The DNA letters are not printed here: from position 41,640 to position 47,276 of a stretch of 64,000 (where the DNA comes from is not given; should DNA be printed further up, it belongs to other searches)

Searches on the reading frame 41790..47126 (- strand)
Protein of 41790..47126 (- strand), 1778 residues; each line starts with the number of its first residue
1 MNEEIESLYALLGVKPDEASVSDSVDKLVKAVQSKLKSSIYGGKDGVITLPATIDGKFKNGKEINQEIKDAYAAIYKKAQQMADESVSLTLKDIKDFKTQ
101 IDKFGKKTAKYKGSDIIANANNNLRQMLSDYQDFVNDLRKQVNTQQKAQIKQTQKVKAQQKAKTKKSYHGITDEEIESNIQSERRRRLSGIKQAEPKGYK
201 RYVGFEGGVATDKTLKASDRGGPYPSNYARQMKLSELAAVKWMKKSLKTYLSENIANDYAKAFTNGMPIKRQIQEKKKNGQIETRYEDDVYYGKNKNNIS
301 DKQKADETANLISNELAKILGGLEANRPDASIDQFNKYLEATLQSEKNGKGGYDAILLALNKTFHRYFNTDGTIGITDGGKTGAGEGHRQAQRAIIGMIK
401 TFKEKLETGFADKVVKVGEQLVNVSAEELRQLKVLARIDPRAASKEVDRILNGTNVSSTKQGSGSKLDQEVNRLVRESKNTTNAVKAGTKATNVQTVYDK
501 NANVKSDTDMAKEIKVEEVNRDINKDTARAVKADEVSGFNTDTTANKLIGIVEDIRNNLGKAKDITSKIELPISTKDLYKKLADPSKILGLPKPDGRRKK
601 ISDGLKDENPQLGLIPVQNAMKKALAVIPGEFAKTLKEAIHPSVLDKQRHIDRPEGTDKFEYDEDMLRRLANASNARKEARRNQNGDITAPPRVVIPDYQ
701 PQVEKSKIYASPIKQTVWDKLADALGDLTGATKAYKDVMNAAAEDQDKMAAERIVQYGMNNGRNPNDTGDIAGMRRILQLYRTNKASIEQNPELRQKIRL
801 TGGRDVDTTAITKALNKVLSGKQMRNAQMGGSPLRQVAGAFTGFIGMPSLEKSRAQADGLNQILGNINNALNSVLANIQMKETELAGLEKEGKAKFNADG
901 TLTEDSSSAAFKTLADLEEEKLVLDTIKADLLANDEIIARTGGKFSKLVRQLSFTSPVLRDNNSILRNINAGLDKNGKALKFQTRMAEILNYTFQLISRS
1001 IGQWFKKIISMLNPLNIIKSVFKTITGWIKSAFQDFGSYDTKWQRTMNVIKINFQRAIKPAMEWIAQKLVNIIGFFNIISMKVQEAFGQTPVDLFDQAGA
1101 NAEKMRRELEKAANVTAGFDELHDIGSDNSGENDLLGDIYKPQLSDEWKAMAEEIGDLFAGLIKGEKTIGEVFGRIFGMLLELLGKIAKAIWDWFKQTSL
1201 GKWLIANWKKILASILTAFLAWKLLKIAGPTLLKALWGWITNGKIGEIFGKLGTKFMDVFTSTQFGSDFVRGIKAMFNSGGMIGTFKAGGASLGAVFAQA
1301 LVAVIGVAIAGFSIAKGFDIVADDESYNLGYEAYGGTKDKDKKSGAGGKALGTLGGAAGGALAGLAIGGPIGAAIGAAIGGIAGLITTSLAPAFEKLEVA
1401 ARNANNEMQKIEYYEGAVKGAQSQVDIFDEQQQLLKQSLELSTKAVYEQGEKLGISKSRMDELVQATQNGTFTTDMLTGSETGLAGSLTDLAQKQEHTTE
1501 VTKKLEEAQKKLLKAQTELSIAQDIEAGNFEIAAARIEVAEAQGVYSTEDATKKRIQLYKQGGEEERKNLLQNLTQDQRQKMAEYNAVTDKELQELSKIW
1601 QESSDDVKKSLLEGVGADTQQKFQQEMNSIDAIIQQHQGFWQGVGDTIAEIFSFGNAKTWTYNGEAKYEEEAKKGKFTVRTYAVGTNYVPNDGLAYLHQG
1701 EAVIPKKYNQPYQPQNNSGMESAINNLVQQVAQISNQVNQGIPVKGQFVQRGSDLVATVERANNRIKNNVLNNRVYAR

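Call 44: search_protein_families(library=phrogs, proteins=[window:41790-47126:-])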
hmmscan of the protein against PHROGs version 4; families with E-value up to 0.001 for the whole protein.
window:41790-47126:- (1778 aa): 1 family
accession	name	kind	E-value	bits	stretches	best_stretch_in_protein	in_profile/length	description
phrog_37425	-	unknown function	1.2e-06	29.3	1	1349-1439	4-84/275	-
